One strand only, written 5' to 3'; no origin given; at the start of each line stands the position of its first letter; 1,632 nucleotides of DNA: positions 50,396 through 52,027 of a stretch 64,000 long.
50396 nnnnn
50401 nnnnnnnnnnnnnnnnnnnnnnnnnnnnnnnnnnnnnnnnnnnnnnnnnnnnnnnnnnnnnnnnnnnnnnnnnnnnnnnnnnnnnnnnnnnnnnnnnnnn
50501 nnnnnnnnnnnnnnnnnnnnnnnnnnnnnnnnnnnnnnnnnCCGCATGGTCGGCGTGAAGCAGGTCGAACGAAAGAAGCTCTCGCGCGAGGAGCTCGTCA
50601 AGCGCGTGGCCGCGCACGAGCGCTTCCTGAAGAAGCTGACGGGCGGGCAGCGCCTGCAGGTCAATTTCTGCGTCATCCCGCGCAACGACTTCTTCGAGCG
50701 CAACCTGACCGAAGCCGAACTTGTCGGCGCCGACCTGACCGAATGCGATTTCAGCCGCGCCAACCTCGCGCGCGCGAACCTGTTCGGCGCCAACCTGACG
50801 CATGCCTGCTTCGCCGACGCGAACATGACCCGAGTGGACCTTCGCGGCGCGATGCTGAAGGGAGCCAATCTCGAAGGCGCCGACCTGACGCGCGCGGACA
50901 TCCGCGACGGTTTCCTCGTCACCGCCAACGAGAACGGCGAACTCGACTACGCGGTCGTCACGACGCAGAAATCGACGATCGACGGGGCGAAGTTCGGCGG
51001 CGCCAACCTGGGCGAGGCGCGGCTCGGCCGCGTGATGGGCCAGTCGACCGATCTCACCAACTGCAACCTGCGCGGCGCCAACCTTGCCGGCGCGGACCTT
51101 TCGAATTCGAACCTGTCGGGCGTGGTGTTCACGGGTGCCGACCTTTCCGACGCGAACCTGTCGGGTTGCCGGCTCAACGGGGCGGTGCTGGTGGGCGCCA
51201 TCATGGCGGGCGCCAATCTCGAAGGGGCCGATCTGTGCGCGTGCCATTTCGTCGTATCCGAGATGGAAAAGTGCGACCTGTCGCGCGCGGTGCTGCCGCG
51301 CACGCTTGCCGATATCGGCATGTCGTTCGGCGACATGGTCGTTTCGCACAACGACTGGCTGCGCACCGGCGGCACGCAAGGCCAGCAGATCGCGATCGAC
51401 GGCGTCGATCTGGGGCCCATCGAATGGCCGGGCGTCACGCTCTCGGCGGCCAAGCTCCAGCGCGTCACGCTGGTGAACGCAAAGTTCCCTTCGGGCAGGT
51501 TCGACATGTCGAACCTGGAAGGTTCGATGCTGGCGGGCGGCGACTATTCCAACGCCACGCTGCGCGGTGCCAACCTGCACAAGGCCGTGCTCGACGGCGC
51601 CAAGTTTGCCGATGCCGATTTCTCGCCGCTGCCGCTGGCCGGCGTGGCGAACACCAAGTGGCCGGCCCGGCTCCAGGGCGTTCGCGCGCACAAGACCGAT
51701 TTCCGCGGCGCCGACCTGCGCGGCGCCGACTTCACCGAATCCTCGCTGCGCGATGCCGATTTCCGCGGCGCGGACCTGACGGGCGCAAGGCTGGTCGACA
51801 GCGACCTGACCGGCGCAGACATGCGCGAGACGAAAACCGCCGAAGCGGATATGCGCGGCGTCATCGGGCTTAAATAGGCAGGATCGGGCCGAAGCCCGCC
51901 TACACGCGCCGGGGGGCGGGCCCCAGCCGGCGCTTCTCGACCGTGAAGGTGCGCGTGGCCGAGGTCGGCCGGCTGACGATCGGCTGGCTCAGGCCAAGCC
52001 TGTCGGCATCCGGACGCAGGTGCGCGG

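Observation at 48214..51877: Uncharacterised three-gene cassette: duplicated unknown protein pair plus a pentapeptide-repeat protein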

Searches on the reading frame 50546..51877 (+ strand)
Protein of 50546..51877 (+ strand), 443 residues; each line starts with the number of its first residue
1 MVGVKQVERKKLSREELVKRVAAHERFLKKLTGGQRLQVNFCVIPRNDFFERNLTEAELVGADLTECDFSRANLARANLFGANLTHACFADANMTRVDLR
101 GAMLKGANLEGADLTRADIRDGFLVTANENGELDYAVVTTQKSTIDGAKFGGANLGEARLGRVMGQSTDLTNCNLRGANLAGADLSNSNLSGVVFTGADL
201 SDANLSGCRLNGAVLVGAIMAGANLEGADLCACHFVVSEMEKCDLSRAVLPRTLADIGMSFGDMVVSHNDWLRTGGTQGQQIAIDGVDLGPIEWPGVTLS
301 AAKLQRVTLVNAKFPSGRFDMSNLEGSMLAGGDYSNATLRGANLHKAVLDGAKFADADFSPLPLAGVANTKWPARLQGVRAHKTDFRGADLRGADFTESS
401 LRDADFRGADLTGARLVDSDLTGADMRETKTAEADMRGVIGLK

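Call 3: search_protein_families(library=pfam, proteins=[window:50546-51877:+], max_evalue=1)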
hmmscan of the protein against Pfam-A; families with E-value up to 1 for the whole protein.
window:50546-51877:+ (443 aa): 5 families
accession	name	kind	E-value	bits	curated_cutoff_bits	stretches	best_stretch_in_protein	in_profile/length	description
PF00805.28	Pentapeptide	-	9.9e-68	223.6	20.2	9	169-207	2-40/40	Pentapeptide repeats (8 copies)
PF13599.13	Pentapeptide_4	-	1.9e-33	114.8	38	4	52-109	21-78/78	Pentapeptide repeat region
PF13576.12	Pentapeptide_3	-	1.3e-29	102.6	27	6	384-424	4-47/48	Pentapeptide repeats (9 copies)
PF25296.1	Decapeptide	-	0.00018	21.8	45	1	385-427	21-63/74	Decapeptide repeat region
PF05264.16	CfAFP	-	0.047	14.2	25.9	0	144-221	43-122/137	Choristoneura fumiferana antifreeze protein (CfAFP)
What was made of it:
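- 50546..51877 (+): Pentapeptide-repeat protein, 443 aa, starting 4 nt after the stop of B. It has two modules, each a cap helix (residues 14-28 and 261-273) followed by a quadrilateral beta-helix, and a beta-hairpin insert at about residues 122-141. Pfam PF00805 E=1e-67 (call 3).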

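Call 4: search_protein_families(library=ncbifam, proteins=[window:50546-51877:+], max_evalue=1)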
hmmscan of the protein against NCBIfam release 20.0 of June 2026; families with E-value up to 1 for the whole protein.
window:50546-51877:+ (443 aa): 20 families
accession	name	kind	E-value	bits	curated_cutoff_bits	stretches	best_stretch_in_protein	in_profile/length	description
NF052603.1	penta_Alr5209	equivalog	2e-50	169.6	125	5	48-120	19-91/113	Alr5209 family pentapeptide repeat protein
NF047416.1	penta_HetL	equivalog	4.3e-49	166.9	260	4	142-241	27-126/218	heterocyst differentiation pentapeptide repeat protein HetL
NF011744.0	PRK15197.1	equivalog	3e-31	108.7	274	4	48-124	180-256/291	SPI-2 type III secretion system effector PipB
NF011743.0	PRK15196.1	equivalog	5.9e-31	107.6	354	4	146-253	215-317/350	type III secretion system effector PipB2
NF033086.2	penta_rpt_Qnr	equivalog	3.1e-25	89.1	240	3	47-233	5-196/211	Qnr family pentapeptide repeat protein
NF033375.2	penta_rpt_QnrE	exception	1.6e-22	80.6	480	4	372-431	137-196/214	QnrE family quinolone resistance pentapeptide repeat protein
NF038182.1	penta_rpt_SmQnr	exception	7.1e-22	78.3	460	4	140-231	107-198/215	SmQnr family pentapeptide repeat protein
NF000420.1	penta_rpt_QnrB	exception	6.2e-21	75.4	460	3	55-213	16-179/214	QnrB family quinolone resistance pentapeptide repeat protein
NF000421.1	penta_rpt_QnrVC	exception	4.4e-20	72.6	460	2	48-232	27-201/218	QnrVC family quinolone resistance pentapeptide repeat protein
NF000071.4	penta_rpt_QnrA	exception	5.5e-20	72.1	450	3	105-233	75-202/218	QnrA family quinolone resistance pentapeptide repeat protein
NF012152.0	penta_rpt_QnrC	exception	6.8e-19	68.7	500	2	48-232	12-201/221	QnrC family quinolone resistance pentapeptide repeat protein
NF000349.1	mfpA_AE000516.2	equivalog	1.1e-18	67.7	360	4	317-428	37-146/183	pentapeptide repeat protein MfpA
NF012151.0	penta_rpt_QnrAS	exception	3.3e-17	63.3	490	4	47-213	11-187/218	QnrAS family quinolone resistance pentapeptide repeat protein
NF000056.3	penta_rpt_QnrS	exception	2.2e-16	60.2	460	2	52-245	11-194/218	QnrS family quinolone resistance pentapeptide repeat protein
NF000139.2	penta_rpt_QnrD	exception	9.2e-16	58.5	425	3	55-228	26-194/214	QnrD family quinolone resistance pentapeptide repeat protein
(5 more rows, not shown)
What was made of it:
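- On HetL (heterocyst PRP): 166.9 bits against a cut-off of 260 (call 4).
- On Alr5209-family PRP (NCBIfam NF052603): 169.6 bits against a cut-off of 125, but the score is summed over 5 separate repeat stretches of a protein four times the model length (call 4).
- Closest known: Pentapeptide-repeat proteins with solved structures. Different: It scores below the Qnr, MfpA and HetL family cut-offs (call 4).
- It scores far below the Qnr, MfpA and HetL NCBIfam cut-offs (call 4).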

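Call 5: search_protein_families(library=padloc, proteins=[window:50546-51877:+], max_evalue=1)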
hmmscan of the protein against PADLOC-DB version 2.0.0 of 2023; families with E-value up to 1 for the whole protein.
window:50546-51877:+ (443 aa): 0 families

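Call 34: find_homologous_proteins(query=window:50546-51877:+, max_evalue=1e-30)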
Query window:50546-51877:+ (443 aa): 331 proteins with E <= 1e-30 among 8000 candidates; the best 120 are listed.
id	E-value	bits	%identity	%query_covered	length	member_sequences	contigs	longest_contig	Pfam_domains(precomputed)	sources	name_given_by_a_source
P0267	1.3e-265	899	91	100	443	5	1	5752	PF13576.13,PF13599.14,PF00805.29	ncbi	-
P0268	1.4e-201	688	70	99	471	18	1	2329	PF13576.13,PF13599.14,PF00805.29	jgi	jgi:uncharacterized protein YjbI with pentapeptide repeats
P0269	1.8e-152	527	86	62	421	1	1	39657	PF13576.13,PF13599.14,PF00805.29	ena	-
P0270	8.9e-106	373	46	98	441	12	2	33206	PF13576.13,PF13599.14,PF00805.29,PF25296.2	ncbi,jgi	jgi:uncharacterized protein YjbI with pentapeptide repeats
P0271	3.2e-103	364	45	98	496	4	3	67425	PF13576.13,PF13599.14,PF00805.29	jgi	jgi:uncharacterized protein YjbI with pentapeptide repeats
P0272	1.4e-100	356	45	98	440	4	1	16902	PF13576.13,PF13599.14,PF00805.29,PF25296.2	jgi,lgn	jgi:uncharacterized protein YjbI with pentapeptide repeats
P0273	4.2e-86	308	40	98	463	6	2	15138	PF13576.13,PF13599.14,PF00805.29,PF25296.2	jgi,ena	-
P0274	7.8e-71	258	34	97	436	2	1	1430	PF13576.13,PF13599.14,PF00805.29,PF25296.2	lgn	-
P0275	6.5e-62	228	80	31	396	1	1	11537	PF13576.13,PF13579.13,PF13599.14,PF00805.29,PF13439.13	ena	-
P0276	2.0e-61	227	36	100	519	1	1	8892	PF13576.13,PF13599.14,PF00805.29,PF25296.2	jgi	jgi:uncharacterized protein YjbI with pentapeptide repeats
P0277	2.2e-60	223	40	73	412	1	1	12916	PF13576.13,PF13599.14,PF00805.29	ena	-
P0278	2.0e-55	207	36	94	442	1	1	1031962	PF13576.13,PF13599.14,PF00805.29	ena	-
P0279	2.7e-53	200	35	97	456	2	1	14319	PF13576.13,PF13599.14,PF00805.29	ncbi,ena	-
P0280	1.4e-52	197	36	95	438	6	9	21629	PF13576.13,PF13599.14,PF00805.29,PF25296.2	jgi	-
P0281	3.2e-52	196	38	94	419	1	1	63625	PF13576.13,PF13599.14,PF00805.29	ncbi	ncbi:MAG: pentapeptide repeat-containing protein [Pseudomonadota bacterium]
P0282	1.8e-50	190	35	94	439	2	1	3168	PF13576.13,PF13599.14,PF00805.29,PF25296.2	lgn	-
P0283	2.6e-50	190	37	92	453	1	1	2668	PF13576.13,PF13599.14,PF00805.29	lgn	-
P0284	3.7e-49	186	35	94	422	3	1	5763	PF13576.13,PF13599.14,PF00805.29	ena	-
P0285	3.7e-49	186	33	96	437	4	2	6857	PF13576.13,PF13599.14,PF00805.29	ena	-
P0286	1.3e-48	184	34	95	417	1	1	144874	PF13576.13,PF13599.14,PF00805.29,PF25296.2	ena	-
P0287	1.4e-48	184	34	91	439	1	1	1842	PF13576.13,PF13599.14,PF00805.29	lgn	-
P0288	3.9e-48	183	36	98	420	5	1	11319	PF13576.13,PF13599.14,PF00805.29,PF25296.2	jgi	-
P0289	6.8e-48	182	33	97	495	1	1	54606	PF13576.13,PF13599.14,PF00805.29,PF25296.2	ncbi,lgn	-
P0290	1.0e-47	181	34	83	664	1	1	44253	PF13576.13,PF13599.14,PF00805.29,PF25296.2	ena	-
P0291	2.7e-47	180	35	96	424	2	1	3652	PF13576.13,PF13599.14,PF00805.29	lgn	-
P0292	4.3e-47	179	34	100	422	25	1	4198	PF13576.13,PF13599.14,PF00805.29,PF25296.2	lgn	-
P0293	4.9e-47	179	33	98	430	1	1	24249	PF13576.13,PF13599.14,PF00805.29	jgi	jgi:uncharacterized protein YjbI with pentapeptide repeats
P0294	1.5e-46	178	33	94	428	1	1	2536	PF13576.13,PF13599.14,PF00805.29,PF25296.2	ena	-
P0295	1.6e-46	177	33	95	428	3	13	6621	PF13576.13,PF13599.14,PF00805.29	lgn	-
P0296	4.9e-46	176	34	94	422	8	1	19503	PF13576.13,PF13599.14,PF00805.29,PF25296.2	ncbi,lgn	-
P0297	1.4e-45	174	34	95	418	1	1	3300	PF13576.13,PF13599.14,PF00805.29,PF25296.2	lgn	-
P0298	1.6e-45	174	33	83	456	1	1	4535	PF13576.13,PF13599.14,PF00805.29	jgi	-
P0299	1.6e-45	174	33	94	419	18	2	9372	PF13576.13,PF13599.14,PF00805.29,PF25296.2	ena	-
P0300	1.8e-45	174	33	95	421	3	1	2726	PF13576.13,PF13599.14,PF00805.29,PF25296.2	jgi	-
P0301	2.1e-45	174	33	94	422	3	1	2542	PF13576.13,PF13599.14,PF00805.29,PF25296.2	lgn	-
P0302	2.6e-45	174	33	96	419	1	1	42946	PF13576.13,PF13599.14,PF00805.29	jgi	jgi:uncharacterized protein YjbI with pentapeptide repeats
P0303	7.6e-45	172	32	94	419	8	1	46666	PF13576.13,PF13599.14,PF00805.29,PF25296.2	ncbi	-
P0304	1.7e-44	171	32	94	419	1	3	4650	PF13576.13,PF13599.14,PF00805.29,PF25296.2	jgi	jgi:uncharacterized protein YjbI with pentapeptide repeats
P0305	1.9e-44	171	33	98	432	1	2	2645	PF13576.13,PF13599.14,PF00805.29,PF25296.2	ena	-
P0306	2.0e-44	171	33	99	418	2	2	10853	PF13576.13,PF13599.14,PF00805.29,PF25296.2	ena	-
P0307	3.2e-44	170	33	97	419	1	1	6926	PF13576.13,PF13599.14,PF00805.29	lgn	-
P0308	3.3e-44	170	34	94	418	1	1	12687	PF13576.13,PF13599.14,PF00805.29,PF25296.2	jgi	jgi:uncharacterized protein YjbI with pentapeptide repeats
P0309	4.2e-44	170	33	95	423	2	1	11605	PF13576.13,PF13599.14,PF00805.29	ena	-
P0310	7.1e-44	169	33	99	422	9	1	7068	PF13576.13,PF13599.14,PF00805.29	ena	-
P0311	7.6e-44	169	34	96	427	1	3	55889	PF13576.13,PF13599.14,PF00805.29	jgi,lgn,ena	-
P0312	8.0e-44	169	34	97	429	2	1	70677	PF13576.13,PF13599.14,PF00805.29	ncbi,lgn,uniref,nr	ncbi:MAG: pentapeptide repeat-containing protein [Brevundimonas sp.]|uniref:pentapeptide repeat-cont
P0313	8.1e-44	169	33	94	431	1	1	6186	PF13576.13,PF13599.14,PF00805.29,PF25296.2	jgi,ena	jgi:uncharacterized protein YjbI with pentapeptide repeats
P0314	9.7e-44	168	34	93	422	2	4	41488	PF13576.13,PF13599.14,PF00805.29,PF25296.2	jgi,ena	-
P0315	1.5e-43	168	32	95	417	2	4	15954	PF13576.13,PF13599.14,PF00805.29,PF25296.2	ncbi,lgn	-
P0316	1.5e-43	168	31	95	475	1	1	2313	PF13576.13,PF13599.14,PF00805.29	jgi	jgi:uncharacterized protein YjbI with pentapeptide repeats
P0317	1.9e-43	167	34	99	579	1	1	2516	PF13576.13,PF13599.14,PF00805.29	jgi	-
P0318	1.9e-43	167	34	92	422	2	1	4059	PF13576.13,PF13599.14,PF00805.29,PF25296.2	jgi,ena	-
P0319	2.2e-43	167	32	93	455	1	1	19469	PF13576.13,PF13599.14,PF00805.29,PF25296.2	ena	-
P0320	2.2e-43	167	34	93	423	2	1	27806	PF13576.13,PF13599.14,PF00805.29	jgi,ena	-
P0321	2.2e-43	167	33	94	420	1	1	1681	PF13576.13,PF13599.14,PF00805.29,PF25296.2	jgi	jgi:uncharacterized protein YjbI with pentapeptide repeats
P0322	3.0e-43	167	30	93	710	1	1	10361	PF05264.17,PF13576.13,PF13599.14,PF00805.29,PF25296.2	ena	-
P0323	3.1e-43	167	32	96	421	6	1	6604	PF13576.13,PF13599.14,PF00805.29,PF25296.2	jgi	jgi:uncharacterized protein YjbI with pentapeptide repeats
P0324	3.2e-43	167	33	96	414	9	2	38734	PF13576.13,PF13599.14,PF00805.29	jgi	jgi:uncharacterized protein YjbI with pentapeptide repeats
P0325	3.5e-43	166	32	91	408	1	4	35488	PF13576.13,PF13599.14,PF00805.29,PF25296.2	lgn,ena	-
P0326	3.6e-43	166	32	98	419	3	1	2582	PF13576.13,PF13599.14,PF00805.29,PF25296.2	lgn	-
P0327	6.8e-43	166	31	95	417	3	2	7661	PF13576.13,PF13599.14,PF00805.29,PF23894.3,PF25296.2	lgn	-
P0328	6.9e-43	166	31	94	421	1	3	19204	PF13576.13,PF13599.14,PF00805.29,PF23894.3,PF25296.2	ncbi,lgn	-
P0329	7.2e-43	165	33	98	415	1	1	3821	PF13576.13,PF13599.14,PF00805.29,PF25296.2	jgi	jgi:uncharacterized protein YjbI with pentapeptide repeats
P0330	7.7e-43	165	33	98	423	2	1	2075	PF13576.13,PF13599.14,PF00805.29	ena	-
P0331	7.9e-43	165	33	95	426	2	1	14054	PF13576.13,PF13599.14,PF00805.29,PF25296.2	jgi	jgi:uncharacterized protein YjbI with pentapeptide repeats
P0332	8.3e-43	165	33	98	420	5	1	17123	PF13576.13,PF13599.14,PF00805.29,PF25296.2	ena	-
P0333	8.5e-43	165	31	92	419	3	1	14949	PF13576.13,PF13599.14,PF00805.29,PF25296.2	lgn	-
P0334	8.8e-43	165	31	98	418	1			PF13576.13,PF13599.14,PF00805.29,PF25296.2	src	-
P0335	1.2e-42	165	34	93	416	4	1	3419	PF13576.13,PF13599.14,PF00805.29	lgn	-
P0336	1.3e-42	165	33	96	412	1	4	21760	PF13576.13,PF13599.14,PF00805.29,PF25296.2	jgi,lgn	-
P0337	1.3e-42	165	33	95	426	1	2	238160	PF13576.13,PF13599.14,PF00805.29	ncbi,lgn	-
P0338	1.4e-42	165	33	92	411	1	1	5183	PF13576.13,PF13599.14,PF00805.29,PF25296.2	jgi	jgi:uncharacterized protein YjbI with pentapeptide repeats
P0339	1.4e-42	165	31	94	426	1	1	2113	PF13576.13,PF13599.14,PF00805.29,PF25296.2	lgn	-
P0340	1.4e-42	164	32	92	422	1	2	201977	PF13576.13,PF13599.14,PF00805.29,PF25296.2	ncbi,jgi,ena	jgi:uncharacterized protein YjbI with pentapeptide repeats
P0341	1.5e-42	164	33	93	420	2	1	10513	PF13576.13,PF13599.14,PF00805.29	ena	-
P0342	1.9e-42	164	34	96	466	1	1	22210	PF13576.13,PF13599.14,PF00805.29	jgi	jgi:uncharacterized protein YjbI with pentapeptide repeats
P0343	2.1e-42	164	32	96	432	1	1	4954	PF13576.13,PF13599.14,PF00805.29,PF25296.2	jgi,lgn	jgi:uncharacterized protein YjbI with pentapeptide repeats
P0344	3.5e-42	163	37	66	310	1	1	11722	PF13576.13,PF13599.14,PF00805.29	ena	-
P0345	3.8e-42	163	32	96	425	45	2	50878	PF13576.13,PF13599.14,PF00805.29,PF25296.2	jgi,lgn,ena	jgi:uncharacterized protein YjbI with pentapeptide repeats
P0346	4.5e-42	163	33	96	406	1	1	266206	PF13576.13,PF13599.14,PF00805.29,PF25296.2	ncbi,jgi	ncbi:MAG TPA: pentapeptide repeat-containing protein [Stellaceae bacterium]|jgi:uncharacterized prot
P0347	5.4e-42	163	33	92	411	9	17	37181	PF13576.13,PF13599.14,PF00805.29,PF25296.2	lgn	-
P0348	5.5e-42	163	33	98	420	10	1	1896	PF13576.13,PF13599.14,PF00805.29,PF25296.2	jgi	jgi:uncharacterized protein YjbI with pentapeptide repeats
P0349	7.4e-42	162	33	91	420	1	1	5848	PF13576.13,PF13599.14,PF00805.29,PF25296.2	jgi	jgi:uncharacterized protein YjbI with pentapeptide repeats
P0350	8.6e-42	162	32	86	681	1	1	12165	PF13576.13,PF13599.14,PF00805.29,PF07924.17,PF25296.2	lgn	-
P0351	1.1e-41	162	32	94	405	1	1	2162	PF13576.13,PF13599.14,PF00805.29,PF25296.2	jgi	jgi:uncharacterized protein YjbI with pentapeptide repeats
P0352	1.1e-41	162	32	96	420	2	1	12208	PF13576.13,PF13599.14,PF00805.29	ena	-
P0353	1.2e-41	161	33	98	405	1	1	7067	PF13576.13,PF13599.14,PF00805.29,PF25296.2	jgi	jgi:uncharacterized protein YjbI with pentapeptide repeats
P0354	1.4e-41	161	32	93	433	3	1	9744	PF13576.13,PF13599.14,PF00805.29,PF25296.2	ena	-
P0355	1.7e-41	161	33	96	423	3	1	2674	PF13576.13,PF13599.14,PF00805.29,PF25296.2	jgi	jgi:uncharacterized protein YjbI with pentapeptide repeats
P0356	1.9e-41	161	31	92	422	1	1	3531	PF13576.13,PF13599.14,PF00805.29,PF25296.2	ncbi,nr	ncbi:MAG: pentapeptide repeat protein [Caulobacter sp.]|nr:pentapeptide repeat protein [Caulobacter 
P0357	2.1e-41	161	33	93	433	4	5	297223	PF13576.13,PF13599.14,PF00805.29,PF25296.2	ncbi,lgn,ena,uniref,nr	ncbi:pentapeptide repeat-containing protein [Maricaulis sp.]|uniref:pentapeptide repeat-containing p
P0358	2.6e-41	160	32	99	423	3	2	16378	PF13576.13,PF13599.14,PF00805.29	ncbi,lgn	-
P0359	3.2e-41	160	32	93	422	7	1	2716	PF13576.13,PF13599.14,PF00805.29,PF25296.2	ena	-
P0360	3.4e-41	160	31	95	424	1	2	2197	PF13576.13,PF13599.14,PF00805.29,PF25296.2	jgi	jgi:uncharacterized protein YjbI with pentapeptide repeats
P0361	4.1e-41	160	30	96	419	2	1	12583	PF13576.13,PF13599.14,PF00805.29,PF23894.3,PF25296.2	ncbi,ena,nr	ncbi:MAG TPA: pentapeptide repeat-containing protein [Rhodospirillaceae bacterium]|nr:pentapeptide r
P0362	4.1e-41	160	34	95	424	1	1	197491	PF13576.13,PF13599.14,PF00805.29,PF25296.2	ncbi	-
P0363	4.5e-41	160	31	91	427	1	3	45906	PF13576.13,PF13599.14,PF00805.29,PF25296.2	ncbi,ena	-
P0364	5.9e-41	159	32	93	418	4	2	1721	PF13576.13,PF13599.14,PF00805.29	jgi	jgi:uncharacterized protein YjbI with pentapeptide repeats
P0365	6.7e-41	159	32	91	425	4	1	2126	PF13576.13,PF13599.14,PF00805.29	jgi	jgi:uncharacterized protein YjbI with pentapeptide repeats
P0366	6.8e-41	159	33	98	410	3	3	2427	PF13576.13,PF13599.14,PF00805.29,PF25296.2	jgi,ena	-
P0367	6.9e-41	159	31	96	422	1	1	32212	PF13576.13,PF13599.14,PF00805.29,PF25296.2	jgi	jgi:uncharacterized protein YjbI with pentapeptide repeats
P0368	8.2e-41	159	32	98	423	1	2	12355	PF13576.13,PF13599.14,PF00805.29,PF25296.2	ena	-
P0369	8.7e-41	159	36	68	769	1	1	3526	PF13576.13,PF13349.13,PF13599.14,PF00805.29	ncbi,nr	ncbi:MAG: pentapeptide repeat-containing protein [Anaerolineae bacterium]|nr:pentapeptide repeat-con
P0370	9.0e-41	159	30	92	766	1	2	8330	PF13576.13,PF13599.14,PF00805.29,PF25296.2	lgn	-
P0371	1.1e-40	158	33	94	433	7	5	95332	PF13576.13,PF13599.14,PF00805.29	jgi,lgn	jgi:uncharacterized protein YjbI with pentapeptide repeats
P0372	1.3e-40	158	33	91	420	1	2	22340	PF13576.13,PF13599.14,PF00805.29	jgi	jgi:uncharacterized protein YjbI with pentapeptide repeats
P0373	1.3e-40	158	34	95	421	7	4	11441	PF13576.13,PF13599.14,PF00805.29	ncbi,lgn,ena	-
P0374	1.7e-40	158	33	96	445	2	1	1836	PF13576.13,PF13599.14,PF00805.29,PF25296.2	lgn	-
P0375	1.8e-40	158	32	100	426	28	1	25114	PF13576.13,PF13599.14,PF00805.29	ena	-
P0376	2.7e-40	157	32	96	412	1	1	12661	PF13576.13,PF13599.14,PF00805.29,PF25296.2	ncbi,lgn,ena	-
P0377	3.0e-40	157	32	99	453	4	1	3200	PF13576.13,PF13599.14,PF00805.29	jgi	jgi:uncharacterized protein YjbI with pentapeptide repeats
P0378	3.2e-40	157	32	88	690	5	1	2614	PF13576.13,PF13599.14,PF00805.29,PF25296.2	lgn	-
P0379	4.0e-40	156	33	96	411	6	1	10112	PF13576.13,PF13599.14,PF00805.29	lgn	-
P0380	5.0e-40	156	33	95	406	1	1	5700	PF13576.13,PF13599.14,PF00805.29,PF25296.2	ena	-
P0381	5.5e-40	156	33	100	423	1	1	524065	PF13576.13,PF13599.14,PF00805.29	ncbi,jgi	jgi:uncharacterized protein YjbI with pentapeptide repeats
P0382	5.6e-40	156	32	97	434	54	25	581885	PF13576.13,PF13599.14,PF00805.29,PF25296.2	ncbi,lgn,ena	-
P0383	7.4e-40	156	32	94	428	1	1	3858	PF13576.13,PF13599.14,PF00805.29,PF25296.2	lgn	-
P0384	8.4e-40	155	32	94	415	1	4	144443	PF13576.13,PF13599.14,PF00805.29,PF25296.2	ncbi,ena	-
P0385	9.1e-40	155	32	94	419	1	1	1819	PF13576.13,PF13599.14,PF00805.29,PF25296.2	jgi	-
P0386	9.2e-40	155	34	84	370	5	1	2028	PF13576.13,PF13599.14,PF00805.29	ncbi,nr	ncbi:MAG TPA: pentapeptide repeat-containing protein, partial [Phenylobacterium sp.]|nr:pentapeptide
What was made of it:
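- Closest known: Pentapeptide-repeat proteins with solved structures. Different: It belongs to a widespread, unstudied ~420-475-aa alphaproteobacterial PRP group (call 34).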

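Call 35: find_encoding_contigs(protein=P0270, flank=6000, max_places=2)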
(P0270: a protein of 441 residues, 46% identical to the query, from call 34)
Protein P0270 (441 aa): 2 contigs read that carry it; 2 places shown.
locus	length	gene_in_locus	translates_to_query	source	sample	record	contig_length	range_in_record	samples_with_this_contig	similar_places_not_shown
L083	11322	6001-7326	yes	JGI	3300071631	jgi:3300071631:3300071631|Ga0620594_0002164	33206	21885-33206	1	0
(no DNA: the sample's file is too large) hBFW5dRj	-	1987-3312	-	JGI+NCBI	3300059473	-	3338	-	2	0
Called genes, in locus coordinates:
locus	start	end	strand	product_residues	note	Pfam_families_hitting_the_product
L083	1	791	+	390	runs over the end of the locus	PF01546:Peptidase_M20, PF07687:M20_dimer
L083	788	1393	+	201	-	PF00702:Hydrolase, PF13419:HAD_2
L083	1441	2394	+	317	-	PF24827:AstE_AspA_cat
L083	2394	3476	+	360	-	PF05145:AbrB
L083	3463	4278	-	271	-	PF00106:adh_short, PF13561:adh_short_C2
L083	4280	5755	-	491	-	PF00501:AMP-binding, PF13193:AMP-binding_C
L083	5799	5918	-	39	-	-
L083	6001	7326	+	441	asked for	PF00805:Pentapeptide (weak), PF13576:Pentapeptide_3 (faint), PF25296:Decapeptide (faint), PF00805:Pentapeptide, PF13599:Pentapeptide_4 (weak), PF00805:Pentapeptide, PF13599:Pentapeptide_4 (weak), PF00805:Pentapeptide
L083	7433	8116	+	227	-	PF00027:cNMP_binding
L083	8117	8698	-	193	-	PF09335:VTT_dom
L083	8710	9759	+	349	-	PF00296:Bac_luciferase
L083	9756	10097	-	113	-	PF00581:Rhodanese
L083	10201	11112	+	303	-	PF00126:HTH_1, PF03466:LysR_substrate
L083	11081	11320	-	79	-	?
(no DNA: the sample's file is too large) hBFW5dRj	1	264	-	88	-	?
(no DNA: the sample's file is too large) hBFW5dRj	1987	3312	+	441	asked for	PF00805:Pentapeptide (weak), PF13576:Pentapeptide_3 (faint), PF25296:Decapeptide (faint), PF00805:Pentapeptide, PF13599:Pentapeptide_4 (weak), PF00805:Pentapeptide, PF13599:Pentapeptide_4 (weak), PF00805:Pentapeptide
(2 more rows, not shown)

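Call 36: find_encoding_contigs(protein=P0271, flank=6000, max_places=2)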
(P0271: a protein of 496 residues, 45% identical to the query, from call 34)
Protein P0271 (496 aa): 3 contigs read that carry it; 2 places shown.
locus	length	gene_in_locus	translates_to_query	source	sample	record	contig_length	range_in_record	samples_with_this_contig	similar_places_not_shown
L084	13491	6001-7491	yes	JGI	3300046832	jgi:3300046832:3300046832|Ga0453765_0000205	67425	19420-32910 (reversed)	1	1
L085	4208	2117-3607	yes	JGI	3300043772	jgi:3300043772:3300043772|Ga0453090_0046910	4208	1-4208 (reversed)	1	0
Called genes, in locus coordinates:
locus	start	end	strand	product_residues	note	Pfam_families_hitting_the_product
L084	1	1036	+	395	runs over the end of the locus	PF01546:Peptidase_M20, PF07687:M20_dimer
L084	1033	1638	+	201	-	PF00702:Hydrolase, PF13419:HAD_2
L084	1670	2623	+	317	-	PF24827:AstE_AspA_cat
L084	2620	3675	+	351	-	PF05145:AbrB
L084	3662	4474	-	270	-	PF00106:adh_short, PF13561:adh_short_C2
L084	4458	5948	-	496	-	PF00501:AMP-binding, PF13193:AMP-binding_C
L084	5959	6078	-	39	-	-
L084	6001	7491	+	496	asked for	PF00805:Pentapeptide (weak), PF13576:Pentapeptide_3 (faint), PF00805:Pentapeptide, PF13599:Pentapeptide_4 (weak), PF00805:Pentapeptide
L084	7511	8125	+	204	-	PF00027:cNMP_binding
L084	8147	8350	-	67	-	-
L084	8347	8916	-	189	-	PF09335:VTT_dom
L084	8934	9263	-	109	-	PF00581:Rhodanese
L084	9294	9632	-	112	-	PF23544:AtuA_ferredoxin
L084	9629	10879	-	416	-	PF07287:AtuA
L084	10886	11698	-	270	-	PF00459:Inositol_P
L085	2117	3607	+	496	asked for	PF00805:Pentapeptide (weak), PF13576:Pentapeptide_3 (faint), PF00805:Pentapeptide, PF13599:Pentapeptide_4 (weak), PF00805:Pentapeptide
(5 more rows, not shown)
